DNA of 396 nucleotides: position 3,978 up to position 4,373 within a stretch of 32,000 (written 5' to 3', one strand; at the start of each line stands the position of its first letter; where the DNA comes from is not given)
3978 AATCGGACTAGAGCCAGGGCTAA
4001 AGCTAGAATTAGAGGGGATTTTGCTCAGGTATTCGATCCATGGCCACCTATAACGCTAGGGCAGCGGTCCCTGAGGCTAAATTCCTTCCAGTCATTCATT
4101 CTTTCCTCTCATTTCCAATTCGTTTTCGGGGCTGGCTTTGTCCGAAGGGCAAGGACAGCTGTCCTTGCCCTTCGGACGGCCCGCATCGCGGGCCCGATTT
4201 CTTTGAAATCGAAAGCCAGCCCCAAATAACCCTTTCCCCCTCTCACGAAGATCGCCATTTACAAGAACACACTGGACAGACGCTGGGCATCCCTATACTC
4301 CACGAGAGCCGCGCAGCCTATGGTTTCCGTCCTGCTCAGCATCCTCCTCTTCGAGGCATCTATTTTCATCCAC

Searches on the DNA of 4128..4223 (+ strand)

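Call 27: build_rna_model(alignment_id=A1)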
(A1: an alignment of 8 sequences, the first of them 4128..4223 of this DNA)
Model R1 built from alignment A1 (8 sequences, 110 columns); structure: RNAalifold consensus.
model positions 95; base pairs 37; branch points 2; effective number of sequences 1.84; information 0.601 bits per position. Calibrated on 0.2 Mb of random sequence (short: E-values are rough).
structure used (alignment columns):
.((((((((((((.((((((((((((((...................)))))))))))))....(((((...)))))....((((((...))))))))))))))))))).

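Call 28: search_with_rna_model(model_id=R1, source=window, filters=off, max_evalue=10, make_alignment=true)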
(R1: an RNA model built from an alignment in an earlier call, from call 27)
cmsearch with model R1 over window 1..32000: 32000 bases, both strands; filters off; matches with E-value up to 10: 32.
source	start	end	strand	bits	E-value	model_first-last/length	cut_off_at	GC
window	11492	11586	+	94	3.2e-21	1-95/95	no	0.59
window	18962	19056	-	91.9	1.1e-20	1-95/95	no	0.59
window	17141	17235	-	90.2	2.8e-20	1-95/95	no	0.55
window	4128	4223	+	87.4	1.4e-19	1-95/95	no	0.64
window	7791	7877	+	79.6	1.2e-17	1-95/95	no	0.59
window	21613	21716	+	70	2.8e-15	1-95/95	no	0.6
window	20262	20346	-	68.4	6.9e-15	1-95/95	no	0.59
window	9532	9640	-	64.3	6.8e-14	1-95/95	no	0.58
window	11492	11586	-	38.9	1.3e-07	1-95/95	no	0.59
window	4128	4223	-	36.1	6.4e-07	1-95/95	no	0.64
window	7791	7877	-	35.9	7.3e-07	1-95/95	no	0.59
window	18962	19056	+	35.7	7.8e-07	1-95/95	no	0.59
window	17141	17235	+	32.6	4.7e-06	1-95/95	no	0.55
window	21613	21716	-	28.9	3.8e-05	1-95/95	no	0.6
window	20262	20346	+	27.5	8.5e-05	1-95/95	no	0.59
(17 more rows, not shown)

Alignment A2: 32 matches aligned to the model, 284 columns, each read 5' to 3' on its own strand. Consensus structure (alignment columns), stored with it:
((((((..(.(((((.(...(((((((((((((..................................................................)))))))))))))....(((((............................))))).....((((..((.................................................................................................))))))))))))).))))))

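Call 29: search_with_rna_model(model_id=R1, sources=[L002, L003, L004, L005, L006, L007, L008, L009, L010, L011, L012, L013, L014, L015, L016, L017, L018, L019, L020, L021, L022, L023, L024, L025, L026, L027, L028, L029, L030, L031, L032, L033, L034, L035, L036, L037, L038, L039, L040, L041, L042, L043, L044, L045, L046, L047, L048, L049, L050, L051, L052, L053, L054, L055, L056, L057, L058, L059, L060, L061, L062, L063, L064, L065, L066, L067, L068, L069, L070, L071, L072, L073, L074, L075, L076, L077, L078, L079, L080, L081], max_evalue=0.01)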
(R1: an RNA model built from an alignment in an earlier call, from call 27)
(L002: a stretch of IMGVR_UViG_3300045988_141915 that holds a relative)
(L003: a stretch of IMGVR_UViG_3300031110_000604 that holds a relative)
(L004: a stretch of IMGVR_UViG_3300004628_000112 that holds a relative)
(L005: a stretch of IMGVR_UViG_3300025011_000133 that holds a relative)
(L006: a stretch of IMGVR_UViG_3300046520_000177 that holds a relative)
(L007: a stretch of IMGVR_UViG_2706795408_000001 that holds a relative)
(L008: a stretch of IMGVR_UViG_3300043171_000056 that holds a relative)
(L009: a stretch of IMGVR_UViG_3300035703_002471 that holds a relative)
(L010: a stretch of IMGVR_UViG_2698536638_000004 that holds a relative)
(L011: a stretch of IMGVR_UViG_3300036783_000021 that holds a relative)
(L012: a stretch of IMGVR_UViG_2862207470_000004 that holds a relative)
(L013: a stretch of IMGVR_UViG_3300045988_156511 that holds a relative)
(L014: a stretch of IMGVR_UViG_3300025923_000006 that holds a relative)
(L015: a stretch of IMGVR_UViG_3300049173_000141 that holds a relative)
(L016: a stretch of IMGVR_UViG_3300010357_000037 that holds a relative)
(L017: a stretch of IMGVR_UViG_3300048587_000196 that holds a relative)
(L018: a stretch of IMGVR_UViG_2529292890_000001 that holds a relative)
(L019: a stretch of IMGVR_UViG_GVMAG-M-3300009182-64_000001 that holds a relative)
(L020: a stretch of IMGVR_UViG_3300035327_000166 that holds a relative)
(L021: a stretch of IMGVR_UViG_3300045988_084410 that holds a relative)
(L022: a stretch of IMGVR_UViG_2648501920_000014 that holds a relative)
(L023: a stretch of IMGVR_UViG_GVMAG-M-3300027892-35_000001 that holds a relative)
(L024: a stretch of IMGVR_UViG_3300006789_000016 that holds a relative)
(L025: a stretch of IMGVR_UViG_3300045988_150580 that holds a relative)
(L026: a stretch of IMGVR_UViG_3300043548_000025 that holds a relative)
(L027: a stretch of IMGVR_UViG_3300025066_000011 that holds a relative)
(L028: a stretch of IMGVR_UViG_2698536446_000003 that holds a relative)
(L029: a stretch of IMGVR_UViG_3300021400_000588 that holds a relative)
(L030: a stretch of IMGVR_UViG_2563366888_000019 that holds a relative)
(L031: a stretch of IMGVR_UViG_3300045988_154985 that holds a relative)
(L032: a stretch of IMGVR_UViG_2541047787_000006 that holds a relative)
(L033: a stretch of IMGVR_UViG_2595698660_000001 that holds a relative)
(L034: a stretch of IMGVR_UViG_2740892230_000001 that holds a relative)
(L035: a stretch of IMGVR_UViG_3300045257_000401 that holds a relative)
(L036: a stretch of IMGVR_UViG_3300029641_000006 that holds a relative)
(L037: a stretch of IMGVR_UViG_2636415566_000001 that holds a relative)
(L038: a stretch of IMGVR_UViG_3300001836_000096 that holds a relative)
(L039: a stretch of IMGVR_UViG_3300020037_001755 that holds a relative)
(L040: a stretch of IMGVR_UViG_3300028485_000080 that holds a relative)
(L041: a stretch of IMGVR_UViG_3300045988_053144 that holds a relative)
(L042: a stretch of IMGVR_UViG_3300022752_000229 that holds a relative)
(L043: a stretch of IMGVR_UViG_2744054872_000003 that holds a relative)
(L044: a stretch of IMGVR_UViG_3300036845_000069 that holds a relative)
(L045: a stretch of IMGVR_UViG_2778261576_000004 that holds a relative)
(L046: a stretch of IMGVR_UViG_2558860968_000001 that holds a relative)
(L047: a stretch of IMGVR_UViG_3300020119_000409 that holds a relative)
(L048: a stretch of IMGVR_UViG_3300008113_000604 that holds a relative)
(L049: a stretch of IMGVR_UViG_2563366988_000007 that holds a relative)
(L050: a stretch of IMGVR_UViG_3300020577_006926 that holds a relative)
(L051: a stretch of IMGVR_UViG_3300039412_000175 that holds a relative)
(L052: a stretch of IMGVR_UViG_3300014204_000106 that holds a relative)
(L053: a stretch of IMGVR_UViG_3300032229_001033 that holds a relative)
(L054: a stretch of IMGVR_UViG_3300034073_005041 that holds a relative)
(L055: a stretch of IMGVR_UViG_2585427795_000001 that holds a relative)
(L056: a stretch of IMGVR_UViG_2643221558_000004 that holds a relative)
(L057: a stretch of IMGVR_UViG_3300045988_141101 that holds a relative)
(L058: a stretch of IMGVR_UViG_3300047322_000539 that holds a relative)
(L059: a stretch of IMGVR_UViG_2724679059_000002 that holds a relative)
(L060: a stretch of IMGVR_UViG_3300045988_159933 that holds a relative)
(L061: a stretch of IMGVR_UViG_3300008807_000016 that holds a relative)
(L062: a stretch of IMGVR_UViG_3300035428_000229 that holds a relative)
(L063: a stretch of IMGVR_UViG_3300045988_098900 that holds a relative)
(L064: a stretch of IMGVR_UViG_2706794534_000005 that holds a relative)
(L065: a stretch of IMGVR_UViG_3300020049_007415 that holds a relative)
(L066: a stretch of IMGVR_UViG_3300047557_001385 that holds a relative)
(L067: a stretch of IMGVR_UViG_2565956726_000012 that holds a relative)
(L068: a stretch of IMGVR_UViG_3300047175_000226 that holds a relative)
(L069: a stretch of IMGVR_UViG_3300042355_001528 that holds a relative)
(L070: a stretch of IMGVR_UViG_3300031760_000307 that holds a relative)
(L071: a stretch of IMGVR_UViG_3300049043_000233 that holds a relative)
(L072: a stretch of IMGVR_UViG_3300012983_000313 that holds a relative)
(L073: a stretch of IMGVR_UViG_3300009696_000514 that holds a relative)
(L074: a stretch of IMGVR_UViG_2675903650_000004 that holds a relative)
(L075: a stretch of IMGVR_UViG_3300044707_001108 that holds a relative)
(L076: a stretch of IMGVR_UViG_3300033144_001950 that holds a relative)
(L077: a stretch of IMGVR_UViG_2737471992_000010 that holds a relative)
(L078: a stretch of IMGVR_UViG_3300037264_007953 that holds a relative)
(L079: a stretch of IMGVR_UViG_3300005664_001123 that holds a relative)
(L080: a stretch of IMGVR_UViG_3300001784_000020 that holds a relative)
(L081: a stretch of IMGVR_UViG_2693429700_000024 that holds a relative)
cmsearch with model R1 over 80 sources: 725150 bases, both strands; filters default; matches with E-value up to 0.01: 0.
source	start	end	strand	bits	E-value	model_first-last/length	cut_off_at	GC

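Call 38: search_with_rna_model(model_id=R1, sources=[L001, L191, L192, L193, L194, L195], max_evalue=0.01, filters=off)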
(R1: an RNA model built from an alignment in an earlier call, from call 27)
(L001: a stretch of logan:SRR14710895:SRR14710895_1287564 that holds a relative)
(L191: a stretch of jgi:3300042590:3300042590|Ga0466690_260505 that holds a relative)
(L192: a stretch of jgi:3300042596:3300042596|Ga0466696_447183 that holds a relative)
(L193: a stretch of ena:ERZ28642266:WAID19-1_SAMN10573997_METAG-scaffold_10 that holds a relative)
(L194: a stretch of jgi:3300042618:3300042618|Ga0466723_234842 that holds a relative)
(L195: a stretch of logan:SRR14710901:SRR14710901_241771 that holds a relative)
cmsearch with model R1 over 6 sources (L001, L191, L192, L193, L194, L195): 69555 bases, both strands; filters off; matches with E-value up to 0.01: 22.
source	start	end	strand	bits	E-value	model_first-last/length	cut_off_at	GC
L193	2748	2846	+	84.9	1.2e-18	1-95/95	no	0.73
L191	1493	1600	+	74.2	5.6e-16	1-95/95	no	0.69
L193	1420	1519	-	74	6.1e-16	1-95/95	no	0.68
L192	7032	7135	-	72.9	1.1e-15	1-95/95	no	0.6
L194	9003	9101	+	70.8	3.8e-15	1-95/95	no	0.69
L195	1658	1756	+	70.8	3.8e-15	1-95/95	no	0.69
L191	169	253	-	69.9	6.3e-15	1-95/95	no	0.59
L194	7664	7772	-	66.2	5e-14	1-95/95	no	0.56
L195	319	427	-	66.2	5e-14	1-95/95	no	0.56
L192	3674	3777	+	61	9.9e-13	1-95/95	no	0.58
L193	2748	2846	-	45.5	6.6e-09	1-95/95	no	0.73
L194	9003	9101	-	42.3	4.2e-08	1-95/95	no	0.69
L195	1658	1756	-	42.3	4.2e-08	1-95/95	no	0.69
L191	1493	1600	-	36.9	8.8e-07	1-95/95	no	0.69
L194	7663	7773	+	36.8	9.3e-07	1-95/95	no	0.55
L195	318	428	+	36.8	9.3e-07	1-95/95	no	0.55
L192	7032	7135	+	34.9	2.8e-06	1-95/95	no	0.6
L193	1420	1519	+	34.3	3.8e-06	1-95/95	no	0.68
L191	169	253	+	32.5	1.1e-05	1-95/95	no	0.59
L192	3673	3778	-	26.1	0.00041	1-95/95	no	0.58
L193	8622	8721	-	20.9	0.0078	1-95/95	no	0.62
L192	15199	15299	-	20.5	0.0098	1-95/95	no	0.75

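Call 41: search_with_rna_model(model_id=R1, sources=[L111, L112, L113, L114, L115, L116, L117, L118, L119, L120, L121, L122, L123, L124, L125, L126, L127, L128, L129, L130, L131, L132, L133, L134, L135, L136, L137, L138, L139, L140, L141, L142, L143, L144, L145, L146, L147, L148, L149, L150, L151, L152, L153, L154, L155, L156, L157, L158, L159, L160, L161, L162, L163, L164, L165, L166, L167, L168, L169, L170, L171, L172, L173, L174, L175, L176, L177, L178, L179, L180, L181, L182, L183, L184, L185, L186, L187, L188, L189, L190, L196], max_evalue=0.01)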
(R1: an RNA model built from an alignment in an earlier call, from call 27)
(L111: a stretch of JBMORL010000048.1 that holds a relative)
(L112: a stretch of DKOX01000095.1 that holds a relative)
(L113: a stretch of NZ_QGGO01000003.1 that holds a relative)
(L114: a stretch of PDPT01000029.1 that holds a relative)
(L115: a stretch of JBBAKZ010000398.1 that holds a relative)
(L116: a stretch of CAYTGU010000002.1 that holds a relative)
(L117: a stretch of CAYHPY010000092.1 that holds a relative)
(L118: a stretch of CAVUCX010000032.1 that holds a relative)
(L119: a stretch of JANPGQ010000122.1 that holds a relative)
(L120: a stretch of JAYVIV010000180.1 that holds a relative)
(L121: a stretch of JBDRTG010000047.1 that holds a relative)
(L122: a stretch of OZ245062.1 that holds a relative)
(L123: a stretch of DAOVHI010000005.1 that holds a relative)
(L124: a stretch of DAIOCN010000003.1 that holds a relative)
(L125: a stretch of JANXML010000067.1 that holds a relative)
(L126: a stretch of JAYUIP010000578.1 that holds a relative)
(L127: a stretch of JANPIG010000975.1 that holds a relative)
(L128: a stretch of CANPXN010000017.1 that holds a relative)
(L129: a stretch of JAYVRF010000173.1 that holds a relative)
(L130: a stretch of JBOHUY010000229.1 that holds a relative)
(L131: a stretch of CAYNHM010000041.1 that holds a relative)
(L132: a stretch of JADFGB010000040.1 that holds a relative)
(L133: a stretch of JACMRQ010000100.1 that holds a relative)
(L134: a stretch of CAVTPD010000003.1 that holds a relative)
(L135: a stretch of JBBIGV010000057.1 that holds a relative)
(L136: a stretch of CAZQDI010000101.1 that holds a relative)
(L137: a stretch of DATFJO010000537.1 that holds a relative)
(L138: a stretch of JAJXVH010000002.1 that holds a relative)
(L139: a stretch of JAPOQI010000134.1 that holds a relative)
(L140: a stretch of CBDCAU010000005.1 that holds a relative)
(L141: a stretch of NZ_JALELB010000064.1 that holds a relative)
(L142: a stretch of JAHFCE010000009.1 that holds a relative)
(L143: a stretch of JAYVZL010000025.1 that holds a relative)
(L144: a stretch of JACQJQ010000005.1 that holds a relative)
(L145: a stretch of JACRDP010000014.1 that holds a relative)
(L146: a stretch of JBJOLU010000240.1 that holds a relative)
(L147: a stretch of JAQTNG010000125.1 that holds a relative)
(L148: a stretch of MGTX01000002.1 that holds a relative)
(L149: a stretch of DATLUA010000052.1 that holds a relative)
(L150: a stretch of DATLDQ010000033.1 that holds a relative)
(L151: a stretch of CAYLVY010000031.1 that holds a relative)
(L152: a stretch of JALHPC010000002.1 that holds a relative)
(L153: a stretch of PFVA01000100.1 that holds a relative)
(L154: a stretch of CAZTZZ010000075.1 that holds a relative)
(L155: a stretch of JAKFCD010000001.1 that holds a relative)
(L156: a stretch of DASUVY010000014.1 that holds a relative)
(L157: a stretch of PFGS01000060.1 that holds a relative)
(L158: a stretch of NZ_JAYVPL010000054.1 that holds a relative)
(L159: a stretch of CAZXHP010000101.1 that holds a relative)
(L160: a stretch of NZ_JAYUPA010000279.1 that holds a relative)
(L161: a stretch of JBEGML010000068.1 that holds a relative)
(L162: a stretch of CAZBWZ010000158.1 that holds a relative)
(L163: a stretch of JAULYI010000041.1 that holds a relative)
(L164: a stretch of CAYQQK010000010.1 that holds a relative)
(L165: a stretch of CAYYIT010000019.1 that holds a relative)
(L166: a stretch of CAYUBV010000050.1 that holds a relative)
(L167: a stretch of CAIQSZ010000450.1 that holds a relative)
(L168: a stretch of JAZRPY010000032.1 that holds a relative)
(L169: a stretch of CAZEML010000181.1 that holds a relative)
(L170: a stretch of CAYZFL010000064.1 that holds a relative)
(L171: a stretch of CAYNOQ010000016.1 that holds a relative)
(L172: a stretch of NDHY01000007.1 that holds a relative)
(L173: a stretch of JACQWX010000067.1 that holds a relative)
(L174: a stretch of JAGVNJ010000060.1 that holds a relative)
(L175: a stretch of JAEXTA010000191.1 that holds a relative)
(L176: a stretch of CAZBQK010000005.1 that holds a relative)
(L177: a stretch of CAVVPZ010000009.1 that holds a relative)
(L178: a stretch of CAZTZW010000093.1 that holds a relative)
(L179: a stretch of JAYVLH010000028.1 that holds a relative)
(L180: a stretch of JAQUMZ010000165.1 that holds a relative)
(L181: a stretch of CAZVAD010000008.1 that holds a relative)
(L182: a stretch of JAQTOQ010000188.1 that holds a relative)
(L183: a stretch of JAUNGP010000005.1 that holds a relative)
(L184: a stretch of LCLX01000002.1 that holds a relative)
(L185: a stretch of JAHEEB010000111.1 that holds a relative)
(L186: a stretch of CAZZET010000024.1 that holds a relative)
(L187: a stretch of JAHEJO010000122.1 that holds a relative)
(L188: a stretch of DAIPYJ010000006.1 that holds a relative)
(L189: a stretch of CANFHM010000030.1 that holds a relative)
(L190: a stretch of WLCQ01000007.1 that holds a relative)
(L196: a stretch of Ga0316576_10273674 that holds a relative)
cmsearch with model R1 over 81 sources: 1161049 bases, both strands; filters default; matches with E-value up to 0.01: 0.
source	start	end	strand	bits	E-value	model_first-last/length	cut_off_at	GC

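Call 52: search_with_rna_model(model_id=R1, sources=[L197, L198, L199], max_evalue=0.1, filters=off)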
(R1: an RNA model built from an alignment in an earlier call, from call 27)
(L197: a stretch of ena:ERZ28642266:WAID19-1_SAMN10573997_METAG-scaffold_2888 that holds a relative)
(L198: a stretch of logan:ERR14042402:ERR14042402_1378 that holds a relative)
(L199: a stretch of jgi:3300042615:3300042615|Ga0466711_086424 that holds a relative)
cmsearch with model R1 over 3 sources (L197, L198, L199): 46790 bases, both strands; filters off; matches with E-value up to 0.1: 5.
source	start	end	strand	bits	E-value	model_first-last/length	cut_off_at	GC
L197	2956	3042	+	80.9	8.2e-18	1-95/95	no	0.54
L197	2956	3042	-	38.6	2.3e-07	1-95/95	no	0.54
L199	11351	11436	+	21.1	0.0047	1-95/95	no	0.52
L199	973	1047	-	16.9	0.052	1-95/95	no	0.56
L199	11352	11435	-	16.8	0.055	1-95/95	no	0.52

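Call 67: search_with_rna_model(model_id=R1, sources=[L200, L201], max_evalue=0.1, filters=off)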
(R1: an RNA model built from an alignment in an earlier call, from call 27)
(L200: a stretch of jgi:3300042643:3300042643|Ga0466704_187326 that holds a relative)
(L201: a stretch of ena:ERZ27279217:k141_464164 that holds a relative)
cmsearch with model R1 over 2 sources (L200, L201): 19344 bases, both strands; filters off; matches with E-value up to 0.1: 2.
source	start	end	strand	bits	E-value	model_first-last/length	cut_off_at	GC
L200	208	316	-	56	4.7e-12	1-95/95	no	0.61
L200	207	317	+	30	1.2e-05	1-95/95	no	0.6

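Call 73: search_with_rna_model(model_id=R1, sources=[window, L191, L192, L193, L194, L197, L200], max_evalue=1e-10, make_alignment=true)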
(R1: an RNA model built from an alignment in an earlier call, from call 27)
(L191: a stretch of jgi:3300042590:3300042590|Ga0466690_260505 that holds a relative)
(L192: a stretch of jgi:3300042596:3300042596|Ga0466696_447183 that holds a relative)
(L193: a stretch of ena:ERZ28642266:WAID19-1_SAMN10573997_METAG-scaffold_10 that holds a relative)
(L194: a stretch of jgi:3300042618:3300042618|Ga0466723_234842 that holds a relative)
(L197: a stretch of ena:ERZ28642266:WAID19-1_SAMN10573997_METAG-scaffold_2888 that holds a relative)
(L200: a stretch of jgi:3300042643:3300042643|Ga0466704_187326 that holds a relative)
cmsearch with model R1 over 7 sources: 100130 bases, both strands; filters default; matches with E-value up to 1e-10: 18.
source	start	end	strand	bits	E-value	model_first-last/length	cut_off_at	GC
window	11492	11586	+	94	1e-20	1-95/95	no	0.59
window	18962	19056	-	91.9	3.4e-20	1-95/95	no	0.59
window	17141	17235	-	90.2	8.8e-20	1-95/95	no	0.55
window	4128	4223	+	87.4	4.3e-19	1-95/95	no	0.64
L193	2748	2846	+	84.9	1.8e-18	1-95/95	no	0.73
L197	2956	3042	+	80.9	1.7e-17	1-95/95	no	0.54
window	7791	7877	+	79.6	3.7e-17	1-95/95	no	0.59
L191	1493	1600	+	74.2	8e-16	1-95/95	no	0.69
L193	1420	1519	-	74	8.7e-16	1-95/95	no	0.68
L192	7032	7135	-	72.9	1.6e-15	1-95/95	no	0.6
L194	9003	9101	+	70.8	5.4e-15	1-95/95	no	0.69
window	21613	21716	+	70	8.6e-15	1-95/95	no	0.6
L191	169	253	-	69.9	9e-15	1-95/95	no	0.59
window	20262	20346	-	68.4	2.1e-14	1-95/95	no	0.59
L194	7664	7772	-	66.3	7.2e-14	1-95/95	no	0.56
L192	3674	3777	+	61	1.4e-12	1-95/95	no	0.58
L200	208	316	-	56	2.4e-11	1-95/95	no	0.61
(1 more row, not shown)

Alignment A3: 18 matches aligned to the model, 128 columns, each read 5' to 3' on its own strand. Consensus structure (alignment columns), stored with it:
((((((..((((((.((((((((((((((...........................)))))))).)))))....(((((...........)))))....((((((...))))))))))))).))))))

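Call 81: build_rna_model(alignment_id=A3)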
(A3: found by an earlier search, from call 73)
Model R2 built from alignment A3 (18 sequences, 128 columns); structure: stored with the alignment.
model positions 99; base pairs 37; branch points 2; effective number of sequences 1.52; information 0.59 bits per position. Calibrated on 0.2 Mb of random sequence (short: E-values are rough).
structure used (alignment columns):
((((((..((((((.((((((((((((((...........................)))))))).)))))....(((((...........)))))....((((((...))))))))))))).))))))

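Call 82: search_with_rna_model(model_id=R2, sources=[L198, L199, L201, L112, L196, L001], max_evalue=1, filters=off)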
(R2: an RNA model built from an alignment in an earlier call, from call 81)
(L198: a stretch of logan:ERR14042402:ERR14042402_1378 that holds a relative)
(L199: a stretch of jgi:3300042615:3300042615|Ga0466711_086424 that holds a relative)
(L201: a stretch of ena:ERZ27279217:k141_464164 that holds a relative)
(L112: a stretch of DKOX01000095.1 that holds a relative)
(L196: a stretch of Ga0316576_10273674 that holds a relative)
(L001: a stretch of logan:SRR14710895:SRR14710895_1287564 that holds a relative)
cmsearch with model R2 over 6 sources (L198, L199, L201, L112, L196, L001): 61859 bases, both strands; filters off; matches with E-value up to 1: 5.
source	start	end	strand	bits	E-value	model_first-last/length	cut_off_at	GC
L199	11351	11436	+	20.8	0.0069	1-99/99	no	0.52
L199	11352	11435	-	19.9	0.011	1-99/99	no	0.52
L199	973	1047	-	16.7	0.07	1-99/99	no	0.56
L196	954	1016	+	13.7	0.37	1-99/99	no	0.78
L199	972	1048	+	13.6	0.41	1-99/99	no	0.55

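Call 83: search_with_rna_model(model_id=R2, sources=[window, L191, L192, L193, L194, L197, L200], max_evalue=0.01)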
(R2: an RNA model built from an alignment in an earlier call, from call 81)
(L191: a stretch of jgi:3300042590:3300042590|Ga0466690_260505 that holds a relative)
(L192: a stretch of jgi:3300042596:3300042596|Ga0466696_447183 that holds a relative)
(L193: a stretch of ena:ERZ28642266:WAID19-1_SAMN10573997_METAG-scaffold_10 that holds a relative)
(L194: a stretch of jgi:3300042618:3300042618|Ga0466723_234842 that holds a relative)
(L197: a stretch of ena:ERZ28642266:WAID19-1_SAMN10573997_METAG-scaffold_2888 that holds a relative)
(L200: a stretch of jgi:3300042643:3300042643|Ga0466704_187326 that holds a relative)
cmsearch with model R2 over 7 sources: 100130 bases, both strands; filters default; matches with E-value up to 0.01: 34.
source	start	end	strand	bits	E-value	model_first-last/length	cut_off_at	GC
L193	2748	2846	+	99.6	3.9e-22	1-99/99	no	0.73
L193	1420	1519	-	91.4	4.2e-20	1-99/99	no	0.68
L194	9003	9101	+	91.3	4.2e-20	1-99/99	no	0.69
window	18962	19056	-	86.3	7.6e-19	1-99/99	no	0.59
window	17141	17235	-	85.6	1.1e-18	1-99/99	no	0.55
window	11492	11586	+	84.6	2e-18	1-99/99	no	0.59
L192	7032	7135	-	84.2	2.4e-18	1-99/99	no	0.6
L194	7664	7772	-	83.8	3e-18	1-99/99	no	0.56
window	4128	4223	+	83.1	4.5e-18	1-99/99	no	0.64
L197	2956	3042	+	81.4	1.2e-17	1-99/99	no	0.54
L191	1493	1600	+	81.1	1.4e-17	1-99/99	no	0.69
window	7791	7877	+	78.9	5.1e-17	1-99/99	no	0.59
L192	3674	3777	+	77.6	1e-16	1-99/99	no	0.58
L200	208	316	-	75.9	2.7e-16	1-99/99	no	0.61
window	9536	9637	-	71.6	3.2e-15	1-99/99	no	0.55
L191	169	253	-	70.9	4.8e-15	1-99/99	no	0.59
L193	2748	2846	-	51.2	3.4e-10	1-99/99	no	0.73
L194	9003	9101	-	47.8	2.4e-09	1-99/99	no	0.69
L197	2956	3042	-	43.6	2.5e-08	1-99/99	no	0.54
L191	1493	1600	-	39.9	2.2e-07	1-99/99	no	0.69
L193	1420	1519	+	39.5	2.7e-07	1-99/99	no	0.68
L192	7032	7135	+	38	6.3e-07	1-99/99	no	0.6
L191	169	253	+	36.8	1.2e-06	1-99/99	no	0.59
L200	208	316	+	33.4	8.3e-06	1-99/99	no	0.61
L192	3674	3777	-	26.3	0.00047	1-99/99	no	0.58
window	4155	4223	-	23.8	0.002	1-99/99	no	0.62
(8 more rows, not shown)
